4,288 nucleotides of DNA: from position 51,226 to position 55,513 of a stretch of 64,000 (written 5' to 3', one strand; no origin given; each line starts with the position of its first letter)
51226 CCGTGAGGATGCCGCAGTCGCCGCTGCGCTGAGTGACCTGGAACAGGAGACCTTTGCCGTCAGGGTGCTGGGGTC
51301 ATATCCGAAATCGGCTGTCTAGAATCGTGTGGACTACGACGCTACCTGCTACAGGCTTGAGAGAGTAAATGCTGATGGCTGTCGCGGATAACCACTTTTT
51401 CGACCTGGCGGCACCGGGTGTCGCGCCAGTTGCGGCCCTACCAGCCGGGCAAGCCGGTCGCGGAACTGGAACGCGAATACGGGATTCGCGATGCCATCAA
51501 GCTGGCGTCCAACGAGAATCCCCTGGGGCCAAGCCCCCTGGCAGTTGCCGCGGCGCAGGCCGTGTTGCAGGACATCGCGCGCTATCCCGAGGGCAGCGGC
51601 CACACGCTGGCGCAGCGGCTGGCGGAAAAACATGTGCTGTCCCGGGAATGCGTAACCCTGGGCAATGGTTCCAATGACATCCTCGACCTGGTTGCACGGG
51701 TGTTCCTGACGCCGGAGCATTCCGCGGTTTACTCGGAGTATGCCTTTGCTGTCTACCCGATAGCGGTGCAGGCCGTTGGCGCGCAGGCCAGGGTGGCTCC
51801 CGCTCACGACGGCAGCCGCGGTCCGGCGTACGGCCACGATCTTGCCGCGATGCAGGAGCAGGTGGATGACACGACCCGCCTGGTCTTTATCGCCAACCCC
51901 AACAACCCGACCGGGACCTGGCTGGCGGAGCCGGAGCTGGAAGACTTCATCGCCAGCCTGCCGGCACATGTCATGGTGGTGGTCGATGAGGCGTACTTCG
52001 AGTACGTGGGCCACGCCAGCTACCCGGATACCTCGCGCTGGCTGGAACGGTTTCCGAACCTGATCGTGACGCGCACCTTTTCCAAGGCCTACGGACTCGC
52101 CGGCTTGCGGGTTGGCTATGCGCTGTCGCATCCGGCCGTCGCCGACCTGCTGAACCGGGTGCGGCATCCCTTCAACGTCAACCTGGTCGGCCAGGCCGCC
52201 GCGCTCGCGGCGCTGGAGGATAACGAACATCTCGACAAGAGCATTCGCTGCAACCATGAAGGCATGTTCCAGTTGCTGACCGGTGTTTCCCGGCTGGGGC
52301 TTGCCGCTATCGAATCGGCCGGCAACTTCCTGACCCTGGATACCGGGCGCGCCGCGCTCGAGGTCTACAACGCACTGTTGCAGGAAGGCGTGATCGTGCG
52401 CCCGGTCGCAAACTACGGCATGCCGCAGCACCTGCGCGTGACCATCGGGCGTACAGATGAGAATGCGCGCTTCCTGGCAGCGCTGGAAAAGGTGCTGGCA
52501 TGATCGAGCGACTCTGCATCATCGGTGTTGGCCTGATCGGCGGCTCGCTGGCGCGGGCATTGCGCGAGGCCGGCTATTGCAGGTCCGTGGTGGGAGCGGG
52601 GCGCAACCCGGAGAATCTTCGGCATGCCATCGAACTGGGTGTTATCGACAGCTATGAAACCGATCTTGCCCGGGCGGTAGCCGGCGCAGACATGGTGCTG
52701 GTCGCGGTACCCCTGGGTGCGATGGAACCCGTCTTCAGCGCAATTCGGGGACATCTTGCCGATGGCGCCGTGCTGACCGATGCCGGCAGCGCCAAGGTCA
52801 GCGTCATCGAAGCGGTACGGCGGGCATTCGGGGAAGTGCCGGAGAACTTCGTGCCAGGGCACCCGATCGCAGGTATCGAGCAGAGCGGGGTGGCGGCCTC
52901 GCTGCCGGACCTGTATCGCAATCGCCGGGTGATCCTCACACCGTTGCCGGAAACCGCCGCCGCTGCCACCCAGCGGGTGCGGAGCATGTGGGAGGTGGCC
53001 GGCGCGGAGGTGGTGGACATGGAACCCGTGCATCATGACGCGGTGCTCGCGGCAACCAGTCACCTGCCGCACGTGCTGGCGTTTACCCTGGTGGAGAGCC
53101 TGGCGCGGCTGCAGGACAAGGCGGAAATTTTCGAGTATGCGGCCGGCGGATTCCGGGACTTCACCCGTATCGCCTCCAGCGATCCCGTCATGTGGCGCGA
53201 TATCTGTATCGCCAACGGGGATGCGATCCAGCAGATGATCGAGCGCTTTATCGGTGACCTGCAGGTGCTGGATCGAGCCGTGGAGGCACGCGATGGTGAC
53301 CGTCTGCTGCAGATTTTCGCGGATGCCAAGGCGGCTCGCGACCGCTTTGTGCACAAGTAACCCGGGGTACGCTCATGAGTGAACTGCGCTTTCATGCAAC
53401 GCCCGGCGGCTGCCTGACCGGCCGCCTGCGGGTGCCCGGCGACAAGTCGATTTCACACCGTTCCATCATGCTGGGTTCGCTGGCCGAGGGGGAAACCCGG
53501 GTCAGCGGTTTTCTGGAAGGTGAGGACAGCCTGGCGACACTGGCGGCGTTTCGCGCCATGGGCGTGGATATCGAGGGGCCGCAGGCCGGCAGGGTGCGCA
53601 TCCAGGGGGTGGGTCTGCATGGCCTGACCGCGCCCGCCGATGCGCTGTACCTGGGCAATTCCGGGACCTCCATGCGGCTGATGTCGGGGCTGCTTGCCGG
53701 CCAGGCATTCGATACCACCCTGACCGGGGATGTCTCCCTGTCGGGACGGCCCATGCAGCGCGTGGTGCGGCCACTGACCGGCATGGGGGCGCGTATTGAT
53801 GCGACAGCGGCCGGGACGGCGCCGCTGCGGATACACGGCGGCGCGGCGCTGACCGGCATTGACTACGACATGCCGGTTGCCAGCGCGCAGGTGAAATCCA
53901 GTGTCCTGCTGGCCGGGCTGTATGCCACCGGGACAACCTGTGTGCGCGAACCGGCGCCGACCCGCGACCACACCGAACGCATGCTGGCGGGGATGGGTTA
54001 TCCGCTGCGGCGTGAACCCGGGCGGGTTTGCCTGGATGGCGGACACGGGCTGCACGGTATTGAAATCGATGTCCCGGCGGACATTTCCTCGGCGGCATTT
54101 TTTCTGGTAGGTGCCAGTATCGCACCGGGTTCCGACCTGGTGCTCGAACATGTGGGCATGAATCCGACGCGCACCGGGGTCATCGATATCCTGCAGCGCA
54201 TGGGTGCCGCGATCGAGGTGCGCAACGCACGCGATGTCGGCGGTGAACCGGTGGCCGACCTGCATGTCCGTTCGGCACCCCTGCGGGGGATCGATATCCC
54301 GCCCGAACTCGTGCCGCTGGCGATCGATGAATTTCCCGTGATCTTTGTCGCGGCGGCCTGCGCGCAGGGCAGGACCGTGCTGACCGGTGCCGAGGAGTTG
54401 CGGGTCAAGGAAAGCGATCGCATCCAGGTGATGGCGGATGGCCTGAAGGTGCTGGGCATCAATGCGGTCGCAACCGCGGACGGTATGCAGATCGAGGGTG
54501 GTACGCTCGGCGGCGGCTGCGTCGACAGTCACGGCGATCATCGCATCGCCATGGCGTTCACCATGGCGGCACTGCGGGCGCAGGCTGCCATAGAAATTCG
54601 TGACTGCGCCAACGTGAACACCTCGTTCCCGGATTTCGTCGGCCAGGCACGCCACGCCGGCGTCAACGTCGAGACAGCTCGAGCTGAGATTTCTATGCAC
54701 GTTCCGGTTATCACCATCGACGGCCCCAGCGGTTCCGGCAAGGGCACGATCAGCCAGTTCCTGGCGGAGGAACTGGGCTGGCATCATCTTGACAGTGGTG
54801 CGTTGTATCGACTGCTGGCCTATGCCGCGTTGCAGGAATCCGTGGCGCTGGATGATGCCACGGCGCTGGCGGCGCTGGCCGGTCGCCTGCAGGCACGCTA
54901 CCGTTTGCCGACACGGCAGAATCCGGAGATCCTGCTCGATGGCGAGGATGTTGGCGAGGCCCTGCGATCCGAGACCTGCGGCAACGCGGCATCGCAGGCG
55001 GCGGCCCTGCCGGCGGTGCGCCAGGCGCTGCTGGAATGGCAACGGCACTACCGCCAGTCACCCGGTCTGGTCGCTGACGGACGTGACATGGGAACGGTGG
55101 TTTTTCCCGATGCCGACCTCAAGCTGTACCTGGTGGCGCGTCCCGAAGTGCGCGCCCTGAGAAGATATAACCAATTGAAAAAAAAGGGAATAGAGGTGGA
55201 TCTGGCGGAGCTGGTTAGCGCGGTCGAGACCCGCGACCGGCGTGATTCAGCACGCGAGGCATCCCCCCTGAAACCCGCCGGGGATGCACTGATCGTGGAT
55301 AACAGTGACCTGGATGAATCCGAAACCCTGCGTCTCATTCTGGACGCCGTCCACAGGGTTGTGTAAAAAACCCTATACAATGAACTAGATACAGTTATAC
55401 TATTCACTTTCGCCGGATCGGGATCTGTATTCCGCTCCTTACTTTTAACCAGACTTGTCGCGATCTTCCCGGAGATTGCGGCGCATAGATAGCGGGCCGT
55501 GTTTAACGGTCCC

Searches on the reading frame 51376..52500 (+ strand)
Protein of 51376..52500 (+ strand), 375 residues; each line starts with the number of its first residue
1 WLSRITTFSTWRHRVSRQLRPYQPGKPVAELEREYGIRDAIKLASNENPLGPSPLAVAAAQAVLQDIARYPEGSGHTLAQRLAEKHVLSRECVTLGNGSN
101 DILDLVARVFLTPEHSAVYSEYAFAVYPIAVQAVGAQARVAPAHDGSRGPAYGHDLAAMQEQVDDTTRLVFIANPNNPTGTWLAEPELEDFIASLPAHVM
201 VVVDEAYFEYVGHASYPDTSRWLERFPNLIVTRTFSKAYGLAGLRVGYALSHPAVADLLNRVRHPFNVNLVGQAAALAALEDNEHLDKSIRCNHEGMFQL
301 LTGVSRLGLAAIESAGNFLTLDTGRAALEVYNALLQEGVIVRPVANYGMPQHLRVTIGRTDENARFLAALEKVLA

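Call 11: search_protein_families(library=pfam, proteins=[window:51376-52500:+], max_evalue=0.001)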
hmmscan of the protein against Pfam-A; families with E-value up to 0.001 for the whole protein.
window:51376-52500:+ (375 aa): 1 family
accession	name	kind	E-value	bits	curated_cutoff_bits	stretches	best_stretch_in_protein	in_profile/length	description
PF00155.27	Aminotran_1_2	-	1.7e-55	189.1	19.7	1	39-367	2-358/361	Aminotransferase class I and II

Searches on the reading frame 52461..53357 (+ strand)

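Call 11: search_protein_families(library=pfam, proteins=[window:52461-53357:+], max_evalue=0.001)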
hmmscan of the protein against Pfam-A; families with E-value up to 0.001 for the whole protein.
window:52461-53357:+ (299 aa): 6 families
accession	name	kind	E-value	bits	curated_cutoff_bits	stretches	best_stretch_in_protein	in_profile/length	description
PF02153.23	PDH_N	-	2.4e-35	121.7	26.5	1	30-185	1-153/154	Prephenate dehydrogenase, nucleotide-binding domain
PF20463.3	PDH_C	-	1.6e-28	99.5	22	1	189-287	2-101/102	Prephenate dehydrogenase, dimerization domain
PF03807.23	F420_oxidored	-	2.9e-11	44.3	21.6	1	18-104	2-87/94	NADP oxidoreductase coenzyme F420-dependent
PF03446.21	NAD_binding_2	-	1.1e-06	29.2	21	1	18-139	2-122/161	NAD binding domain of 6-phosphogluconate dehydrogenase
PF01210.29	NAD_Gly3P_dh_N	-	0.00012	22.5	23.1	0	64-105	58-99/158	NAD-dependent glycerol-3-phosphate dehydrogenase N-terminus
PF07991.19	KARI_N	-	0.00027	21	20.6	1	17-108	6-94/165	Acetohydroxy acid isomeroreductase, NADPH-binding domain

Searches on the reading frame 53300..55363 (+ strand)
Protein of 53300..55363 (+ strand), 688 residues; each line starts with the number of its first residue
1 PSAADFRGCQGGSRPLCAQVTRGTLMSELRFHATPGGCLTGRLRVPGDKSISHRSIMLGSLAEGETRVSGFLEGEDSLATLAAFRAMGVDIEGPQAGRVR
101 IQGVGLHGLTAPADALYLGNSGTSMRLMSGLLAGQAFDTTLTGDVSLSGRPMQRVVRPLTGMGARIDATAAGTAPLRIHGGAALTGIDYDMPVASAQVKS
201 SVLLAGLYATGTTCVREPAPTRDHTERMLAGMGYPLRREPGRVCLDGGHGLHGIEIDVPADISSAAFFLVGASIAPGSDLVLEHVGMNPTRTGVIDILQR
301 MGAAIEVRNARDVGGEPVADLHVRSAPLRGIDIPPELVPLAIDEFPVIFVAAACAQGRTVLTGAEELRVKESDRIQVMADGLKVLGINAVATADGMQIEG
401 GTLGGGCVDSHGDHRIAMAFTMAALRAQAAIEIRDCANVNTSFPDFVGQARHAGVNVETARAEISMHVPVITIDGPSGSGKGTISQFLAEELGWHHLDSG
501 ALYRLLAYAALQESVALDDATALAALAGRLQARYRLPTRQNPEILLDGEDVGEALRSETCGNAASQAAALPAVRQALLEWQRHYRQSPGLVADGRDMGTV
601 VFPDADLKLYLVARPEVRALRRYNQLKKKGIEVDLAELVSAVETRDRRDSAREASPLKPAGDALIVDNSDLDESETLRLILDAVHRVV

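Call 11: search_protein_families(library=pfam, proteins=[window:53300-55363:+], max_evalue=0.001)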
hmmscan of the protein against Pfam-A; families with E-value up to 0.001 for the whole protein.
window:53300-55363:+ (688 aa): 4 families
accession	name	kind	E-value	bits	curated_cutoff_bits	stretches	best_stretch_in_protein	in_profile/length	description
PF00275.25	EPSP_synthase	-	1.2e-112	377.1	22.8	1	35-447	3-414/417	EPSP synthase (3-phosphoshikimate 1-carboxyvinyltransferase)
PF02224.24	Cytidylate_kin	-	3.7e-69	233.1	26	1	471-685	1-210/211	Cytidylate kinase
PF13189.12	Cytidylate_kin2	-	0.00019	22.1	28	1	470-650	1-151/176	Cytidylate kinase-like family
PF13207.12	AAA_17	-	0.00039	21.1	27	0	475-504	2-31/136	AAA domain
